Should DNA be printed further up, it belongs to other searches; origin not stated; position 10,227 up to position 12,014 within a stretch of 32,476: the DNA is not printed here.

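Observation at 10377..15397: Mto/Pio-type porin-cytochrome conduit linked in one gene string to a monohaem cytochrome and a 7-haem ImcH-like inner-membrane cytochrome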

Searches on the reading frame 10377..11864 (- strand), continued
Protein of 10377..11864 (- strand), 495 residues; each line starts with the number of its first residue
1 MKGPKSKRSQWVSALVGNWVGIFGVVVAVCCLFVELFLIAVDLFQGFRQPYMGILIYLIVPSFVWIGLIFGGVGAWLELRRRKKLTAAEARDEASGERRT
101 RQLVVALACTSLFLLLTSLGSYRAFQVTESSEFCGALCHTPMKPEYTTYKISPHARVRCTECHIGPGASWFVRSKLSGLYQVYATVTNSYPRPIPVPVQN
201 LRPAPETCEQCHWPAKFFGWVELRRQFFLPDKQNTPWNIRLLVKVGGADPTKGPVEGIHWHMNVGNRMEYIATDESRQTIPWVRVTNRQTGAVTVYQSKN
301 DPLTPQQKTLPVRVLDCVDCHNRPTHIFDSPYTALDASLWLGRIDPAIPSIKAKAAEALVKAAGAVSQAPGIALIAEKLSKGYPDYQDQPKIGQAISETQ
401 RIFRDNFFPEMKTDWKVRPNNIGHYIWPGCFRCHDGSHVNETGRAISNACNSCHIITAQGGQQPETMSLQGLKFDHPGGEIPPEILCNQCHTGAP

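Call 23: search_solved_structures(query=A1, max_evalue=1, show_alignments=2)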
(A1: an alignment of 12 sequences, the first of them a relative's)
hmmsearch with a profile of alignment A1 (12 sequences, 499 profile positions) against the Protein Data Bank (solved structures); distinct sequences matched with E-value up to 1: 5.
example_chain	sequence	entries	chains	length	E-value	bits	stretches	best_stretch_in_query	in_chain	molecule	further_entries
2j7a_C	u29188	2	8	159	0.007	18.3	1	127-223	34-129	CYTOCHROME C QUINOL DEHYDROGENASE NRFH | NAPC/NIRT CYTOCHROME C FAMILY PROTEIN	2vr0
1wad_A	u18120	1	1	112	0.16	13.8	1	149-215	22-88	CYTOCHROME C3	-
1qn0_A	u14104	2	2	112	0.2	13.5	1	149-215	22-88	CYTOCHROME C3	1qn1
2k3v_A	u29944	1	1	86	0.38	12.6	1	426-497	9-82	Tetraheme cytochrome c-type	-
9e0j_G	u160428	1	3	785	0.81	11.5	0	12-126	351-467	Photosystem I P700 chlorophyll a apoprotein A1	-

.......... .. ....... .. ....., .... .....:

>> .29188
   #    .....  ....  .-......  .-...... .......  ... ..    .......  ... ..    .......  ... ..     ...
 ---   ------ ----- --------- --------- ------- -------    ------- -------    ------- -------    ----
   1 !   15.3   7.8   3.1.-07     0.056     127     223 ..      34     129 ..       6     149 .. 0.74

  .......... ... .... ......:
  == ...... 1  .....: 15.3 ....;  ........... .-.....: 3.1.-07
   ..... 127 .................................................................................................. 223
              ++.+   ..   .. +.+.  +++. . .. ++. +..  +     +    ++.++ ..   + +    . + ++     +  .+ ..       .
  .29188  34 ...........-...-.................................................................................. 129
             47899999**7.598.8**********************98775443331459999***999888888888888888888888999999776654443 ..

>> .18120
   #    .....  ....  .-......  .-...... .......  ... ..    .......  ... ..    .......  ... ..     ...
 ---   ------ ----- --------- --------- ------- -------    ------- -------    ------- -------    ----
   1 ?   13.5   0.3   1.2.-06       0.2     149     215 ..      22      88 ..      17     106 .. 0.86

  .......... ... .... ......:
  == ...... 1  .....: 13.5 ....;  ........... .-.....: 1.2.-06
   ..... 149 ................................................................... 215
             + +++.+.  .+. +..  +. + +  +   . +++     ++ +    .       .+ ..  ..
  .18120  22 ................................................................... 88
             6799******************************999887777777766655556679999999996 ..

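Call 25: find_homologous_proteins(query=P0097, max_evalue=1e-50)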
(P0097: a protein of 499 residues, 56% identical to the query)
Query P0097 (499 aa): 7993 proteins with E <= 1e-50 among 8000 candidates; the best 120 are listed.
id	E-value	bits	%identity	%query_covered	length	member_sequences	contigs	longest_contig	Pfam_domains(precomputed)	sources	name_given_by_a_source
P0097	0.0e+0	1179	100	100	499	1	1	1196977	PF03264.20,PF14522.12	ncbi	ncbi:MAG: NapC/NirT family cytochrome c [Syntrophotaleaceae bacterium]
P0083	1.8e-244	830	67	99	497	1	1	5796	PF14537.12,PF03264.20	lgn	-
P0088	8.3e-242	822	67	100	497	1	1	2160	PF14537.12,PF03264.20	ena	-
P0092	4.4e-235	799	66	100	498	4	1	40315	PF14537.12,PF03264.20,PF14522.12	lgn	-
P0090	1.5e-232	791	66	100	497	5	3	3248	PF14537.12,PF03264.20,PF14522.12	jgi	jgi:hypothetical protein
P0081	1.1e-230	785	65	100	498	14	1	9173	PF14537.12,PF03264.20,PF14522.12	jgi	jgi:hypothetical protein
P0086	7.2e-229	779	64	100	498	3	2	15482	PF14537.12,PF03264.20,PF14522.12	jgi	jgi:nitrate/TMAO reductase-like tetraheme cytochrome c subunit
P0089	7.0e-228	776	64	100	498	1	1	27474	PF03264.20,PF14522.12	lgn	-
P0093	2.5e-227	774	64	100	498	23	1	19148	PF14537.12,PF03264.20,PF14522.12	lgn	-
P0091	1.4e-222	758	63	99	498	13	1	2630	PF14537.12,PF03264.20,PF14522.12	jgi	jgi:nitrate/TMAO reductase-like tetraheme cytochrome c subunit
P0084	8.2e-222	756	63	100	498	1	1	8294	PF14537.12,PF03264.20,PF14522.12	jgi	jgi:hypothetical protein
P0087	4.5e-220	750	62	100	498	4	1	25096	PF14537.12,PF03264.20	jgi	jgi:hypothetical protein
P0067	1.0e-207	709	60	100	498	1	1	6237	PF14537.12,PF03264.20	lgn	-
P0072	1.2e-204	699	60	96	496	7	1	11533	PF14537.12,PF03264.20,PF14522.12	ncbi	-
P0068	1.1e-200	686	56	99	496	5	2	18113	PF14537.12,PF03264.20,PF14522.12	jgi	jgi:hypothetical protein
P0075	1.7e-200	685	59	96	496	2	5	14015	PF14537.12,PF03264.20,PF14522.12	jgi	jgi:hypothetical protein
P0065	4.3e-200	684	57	98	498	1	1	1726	PF14537.12,PF03264.20,PF14522.12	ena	-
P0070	1.9e-199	682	58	96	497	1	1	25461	PF14537.12,PF03264.20,PF14522.12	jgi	jgi:NapC/NirT cytochrome c family, N-terminal region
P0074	7.0e-199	680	57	100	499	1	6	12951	PF03264.20,PF14522.12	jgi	jgi:hypothetical protein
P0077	9.1e-196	670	55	100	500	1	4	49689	PF14537.12,PF03264.20,PF14522.12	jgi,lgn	jgi:hypothetical protein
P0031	2.1e-191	655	56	96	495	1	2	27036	PF14537.12,PF03264.20,PF14522.12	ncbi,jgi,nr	ncbi:MAG: cytochrome C [Deltaproteobacteria bacterium]|nr:MAG: cytochrome C [Deltaproteobacteria bac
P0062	5.1e-191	654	56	97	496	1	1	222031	PF14537.12,PF03264.20,PF14522.12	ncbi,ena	-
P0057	7.4e-191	654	56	97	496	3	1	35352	PF14537.12,PF03264.20,PF14522.12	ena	-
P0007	9.4e-191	653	55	99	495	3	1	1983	PF14537.12,PF03264.20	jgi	jgi:hypothetical protein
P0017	2.5e-189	648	54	99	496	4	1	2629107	PF14537.12,PF03264.20,PF14522.12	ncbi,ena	-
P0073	5.5e-189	647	55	96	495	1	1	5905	PF14537.12,PF03264.20,PF14522.12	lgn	-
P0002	3.1e-188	645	55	99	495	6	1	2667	PF14537.12,PF03264.20,PF14522.12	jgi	-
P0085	3.1e-188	645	56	97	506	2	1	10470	PF14537.12,PF03264.20,PF14522.12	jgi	jgi:hypothetical protein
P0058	3.5e-188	645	55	97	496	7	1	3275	PF14537.12,PF03264.20,PF14522.12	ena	-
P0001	4.6e-188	644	54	99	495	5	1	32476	PF14537.12,PF03264.20,PF14522.12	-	-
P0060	3.3e-187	641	55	97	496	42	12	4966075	PF14537.12,PF03264.20,PF14522.12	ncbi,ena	ncbi:MAG: NapC/NirT family cytochrome c [Syntrophobacteraceae bacterium]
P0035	7.1e-187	640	54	99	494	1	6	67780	PF14537.12,PF03264.20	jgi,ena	jgi:hypothetical protein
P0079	7.2e-187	640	54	100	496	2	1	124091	PF14537.12,PF03264.20,PF14522.12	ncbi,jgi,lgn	-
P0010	1.7e-186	639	53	99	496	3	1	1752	PF14537.12,PF03264.20,PF14522.12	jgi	jgi:hypothetical protein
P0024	2.0e-186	639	53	99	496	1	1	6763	PF14537.12,PF03264.20,PF14522.12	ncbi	-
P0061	2.7e-186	638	54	98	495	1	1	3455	PF14537.12,PF03264.20,PF14522.12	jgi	jgi:hypothetical protein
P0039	4.5e-186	638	54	99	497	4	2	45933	PF14537.12,PF03264.20,PF14522.12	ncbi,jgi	ncbi:MAG: NapC/NirT family cytochrome c [Syntrophobacterales bacterium]|jgi:hypothetical protein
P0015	8.7e-186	637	53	100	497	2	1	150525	PF14537.12,PF03264.20,PF14522.12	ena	-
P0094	1.2e-185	636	52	99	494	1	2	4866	PF03264.20,PF14522.12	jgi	jgi:hypothetical protein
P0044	1.7e-185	636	54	98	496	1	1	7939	PF14537.12,PF03264.20,PF14522.12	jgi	jgi:NapC/NirT cytochrome c family, N-terminal region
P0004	2.0e-185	636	54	96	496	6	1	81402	PF14537.12,PF03264.20,PF14522.12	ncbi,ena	-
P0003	2.5e-185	635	53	99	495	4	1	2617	PF14537.12,PF03264.20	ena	-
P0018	3.1e-185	635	54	99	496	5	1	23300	PF14537.12,PF03264.20,PF14522.12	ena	-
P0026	4.8e-185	634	53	97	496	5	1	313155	PF14537.12,PF03264.20,PF14522.12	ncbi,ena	-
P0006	9.7e-185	633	53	98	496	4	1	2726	PF14537.12,PF03264.20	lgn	-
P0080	1.6e-184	633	54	97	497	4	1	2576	PF03264.20,PF14522.12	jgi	-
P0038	2.8e-184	632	53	99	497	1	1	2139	PF14537.12,PF03264.20,PF14522.12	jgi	jgi:hypothetical protein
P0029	3.3e-184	632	54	96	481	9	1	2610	PF03264.20,PF14522.12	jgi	jgi:hypothetical protein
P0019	3.5e-184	631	53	99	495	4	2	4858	PF14537.12,PF03264.20,PF14522.12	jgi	-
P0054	4.3e-184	631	54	97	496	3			PF14537.12,PF03264.20,PF14522.12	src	-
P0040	2.4e-183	629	53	99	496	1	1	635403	PF03264.20,PF14522.12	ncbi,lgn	ncbi:MAG: NapC/NirT family cytochrome c [Thermodesulfobacteriota bacterium]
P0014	2.6e-183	629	53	99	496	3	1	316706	PF14537.12,PF03264.20,PF14522.12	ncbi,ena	-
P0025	7.3e-183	627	53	97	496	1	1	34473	PF14537.12,PF03264.20,PF14522.12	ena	-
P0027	9.2e-183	627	54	98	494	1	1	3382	PF14537.12,PF03264.20,PF14522.12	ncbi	-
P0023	9.9e-183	627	54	99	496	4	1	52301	PF14537.12,PF03264.20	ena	-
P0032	1.2e-182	626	52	99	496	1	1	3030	PF14537.12,PF03264.20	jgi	jgi:hypothetical protein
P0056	3.4e-182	625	53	98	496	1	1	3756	PF03264.20,PF14522.12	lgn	-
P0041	4.2e-182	625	52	100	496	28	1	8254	PF14537.12,PF03264.20,PF14522.12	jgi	-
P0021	6.2e-182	624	53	98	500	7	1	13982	PF14537.12,PF03264.20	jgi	jgi:hypothetical protein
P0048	7.6e-182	624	52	98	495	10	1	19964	PF14537.12,PF03264.20,PF14522.12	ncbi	-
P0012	1.9e-181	622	52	99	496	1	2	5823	PF14537.12,PF03264.20,PF14522.12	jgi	jgi:hypothetical protein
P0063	2.0e-181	622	53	100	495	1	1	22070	PF14537.12,PF03264.20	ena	-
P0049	3.1e-181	622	51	100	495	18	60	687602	PF14537.12,PF03264.20,PF14522.12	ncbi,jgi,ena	ncbi:MAG: NapC/NirT family cytochrome c [Desulfobaccales bacterium]|jgi:nitrate/TMAO reductase-like 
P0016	6.3e-181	621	52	99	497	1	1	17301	PF14537.12,PF03264.20,PF14522.12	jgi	jgi:hypothetical protein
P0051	7.5e-181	620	52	98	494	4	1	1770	PF14537.12,PF03264.20,PF14522.12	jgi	jgi:hypothetical protein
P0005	2.3e-180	619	52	99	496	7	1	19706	PF14537.12,PF03264.20,PF14522.12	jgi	jgi:hypothetical protein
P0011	3.1e-180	618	51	99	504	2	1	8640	PF14537.12,PF03264.20,PF14522.12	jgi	jgi:hypothetical protein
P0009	3.7e-180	618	53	99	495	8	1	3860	PF14537.12,PF03264.20,PF14522.12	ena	-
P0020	3.8e-180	618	52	99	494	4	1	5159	PF14537.12,PF03264.20,PF14522.12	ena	-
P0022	5.3e-180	618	52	99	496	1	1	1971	PF14537.12,PF03264.20,PF14522.12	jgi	-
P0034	6.4e-180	617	53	99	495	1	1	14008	PF14537.12,PF03264.20,PF14522.12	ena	-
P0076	7.8e-180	617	51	100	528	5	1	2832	PF14537.12,PF03264.20,PF14522.12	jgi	jgi:hypothetical protein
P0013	1.2e-179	617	51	99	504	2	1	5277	PF14537.12,PF03264.20,PF14522.12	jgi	jgi:hypothetical protein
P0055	2.5e-179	615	52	98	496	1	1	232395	PF14537.12,PF03264.20,PF14522.12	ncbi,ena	-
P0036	3.5e-179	615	52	99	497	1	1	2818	PF14537.12,PF03264.20,PF14522.12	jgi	jgi:hypothetical protein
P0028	4.9e-179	615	51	99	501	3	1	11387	PF14537.12,PF03264.20,PF14522.12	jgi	jgi:hypothetical protein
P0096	2.2e-178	612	54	96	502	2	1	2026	PF14537.12,PF03264.20,PF14522.12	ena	-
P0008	4.3e-178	611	52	97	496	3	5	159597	PF03264.20,PF14522.12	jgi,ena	jgi:hypothetical protein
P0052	5.5e-178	611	52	99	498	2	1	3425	PF14537.12,PF03264.20,PF14522.12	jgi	jgi:hypothetical protein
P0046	6.7e-178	611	51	99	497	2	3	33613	PF14537.12,PF03264.20,PF14522.12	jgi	jgi:nitrate/TMAO reductase-like tetraheme cytochrome c subunit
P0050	1.6e-177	610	53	96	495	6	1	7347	PF03264.20,PF14522.12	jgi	jgi:hypothetical protein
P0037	2.4e-177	609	53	96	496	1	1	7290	PF14537.12,PF03264.20,PF14522.12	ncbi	-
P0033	5.1e-177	608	52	99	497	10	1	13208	PF14537.12,PF03264.20,PF14522.12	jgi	jgi:NapC/NirT cytochrome c family, N-terminal region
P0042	7.5e-177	607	51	99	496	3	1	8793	PF14537.12,PF03264.20,PF14522.12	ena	-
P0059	7.7e-177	607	52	96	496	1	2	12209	PF03264.20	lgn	-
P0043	1.4e-175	603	50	99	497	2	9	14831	PF03264.20,PF14522.12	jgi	jgi:nitrate/TMAO reductase-like tetraheme cytochrome c subunit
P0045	3.0e-175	602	52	99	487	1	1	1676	PF03264.20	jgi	jgi:hypothetical protein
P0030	2.2e-174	599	51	99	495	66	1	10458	PF14537.12,PF03264.20,PF14522.12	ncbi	-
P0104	2.7e-174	599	53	100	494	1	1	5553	PF03264.20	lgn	-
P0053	2.7e-173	596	51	99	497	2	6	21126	PF03264.20,PF14522.12,PF22113.2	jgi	jgi:hypothetical protein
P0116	4.4e-170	585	51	96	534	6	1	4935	PF14537.12,PF03264.20,PF14522.12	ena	-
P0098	8.0e-170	584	52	97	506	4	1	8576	PF14537.12,PF03264.20,PF14522.12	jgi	jgi:hypothetical protein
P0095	2.1e-169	583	50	96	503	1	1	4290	PF14537.12,PF03264.20,PF14522.12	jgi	-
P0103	2.5e-168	579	50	100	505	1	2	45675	PF14537.12,PF03264.20,PF14522.12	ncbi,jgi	jgi:nitrate/TMAO reductase-like tetraheme cytochrome c subunit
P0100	4.0e-168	578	51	97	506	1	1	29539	PF14537.12,PF03264.20,PF14522.12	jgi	jgi:NapC/NirT cytochrome c family, N-terminal region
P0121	8.7e-168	577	49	99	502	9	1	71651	PF14537.12,PF03264.20,PF14522.12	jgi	jgi:hypothetical protein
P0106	1.1e-166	574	51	100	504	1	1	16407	PF14537.12,PF03264.20,PF14522.12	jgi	jgi:hypothetical protein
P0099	1.3e-165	570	50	96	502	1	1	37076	PF14537.12,PF03264.20,PF14522.12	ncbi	-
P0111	2.7e-165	569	47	97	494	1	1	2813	PF14537.12,PF03264.20,PF14522.12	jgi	jgi:NapC/NirT cytochrome c family protein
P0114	3.7e-165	569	51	96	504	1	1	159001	PF14537.12,PF03264.20,PF14522.12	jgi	jgi:nitrate/TMAO reductase-like tetraheme cytochrome c subunit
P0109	2.5e-164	566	47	97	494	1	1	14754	PF14537.12,PF03264.20,PF14522.12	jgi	jgi:hypothetical protein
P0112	2.9e-164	566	51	96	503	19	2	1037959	PF14537.12,PF03264.20,PF14522.12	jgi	jgi:hypothetical protein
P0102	3.4e-164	566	50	96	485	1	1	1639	PF14537.12,PF03264.20,PF14522.12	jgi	jgi:nitrate/TMAO reductase-like tetraheme cytochrome c subunit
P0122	4.8e-164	565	49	100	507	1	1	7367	PF14537.12,PF03264.20,PF14522.12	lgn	-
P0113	1.1e-163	564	50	96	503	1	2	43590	PF14537.12,PF03264.20,PF14522.12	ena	-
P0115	2.5e-163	563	51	96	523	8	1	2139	PF14537.12,PF03264.20,PF14522.12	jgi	-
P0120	1.5e-162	560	49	99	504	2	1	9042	PF14537.12,PF03264.20,PF14522.12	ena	-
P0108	1.6e-162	560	49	100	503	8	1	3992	PF14537.12,PF03264.20,PF14522.12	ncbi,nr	ncbi:MAG TPA: NapC/NirT family cytochrome c [Verrucomicrobiae bacterium]|nr:NapC/NirT family cytochr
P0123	1.8e-162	560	51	98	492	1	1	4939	PF14537.12,PF03264.20,PF14522.12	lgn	-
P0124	3.7e-162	559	51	96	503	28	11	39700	PF14537.12,PF03264.20,PF14522.12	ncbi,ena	-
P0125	4.3e-162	559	47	97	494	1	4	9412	PF14537.12,PF03264.20,PF14522.12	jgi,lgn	-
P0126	4.9e-162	558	48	100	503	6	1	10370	PF14537.12,PF03264.20,PF14522.12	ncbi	-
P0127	1.0e-161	557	49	100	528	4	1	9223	PF03264.20,PF14522.12,PF22113.2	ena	-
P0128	1.2e-161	557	48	100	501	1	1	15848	PF14537.12,PF03264.20,PF14522.12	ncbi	-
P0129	1.4e-161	557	48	100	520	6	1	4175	PF14537.12,PF03264.20,PF14522.12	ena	-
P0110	1.8e-161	557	48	99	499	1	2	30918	PF14537.12,PF03264.20,PF14522.12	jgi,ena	jgi:nitrate/TMAO reductase-like tetraheme cytochrome c subunit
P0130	2.7e-161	556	49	98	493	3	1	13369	PF14537.12,PF03264.20,PF14522.12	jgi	jgi:NapC/NirT cytochrome c family, N-terminal region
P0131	2.8e-161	556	49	96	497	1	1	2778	PF03264.20,PF14522.12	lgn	-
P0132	5.8e-161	555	50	97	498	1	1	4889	PF03264.20,PF14522.12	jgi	jgi:nitrate/TMAO reductase-like tetraheme cytochrome c subunit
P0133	1.5e-160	553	50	96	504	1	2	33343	PF14537.12,PF03264.20,PF14522.12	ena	-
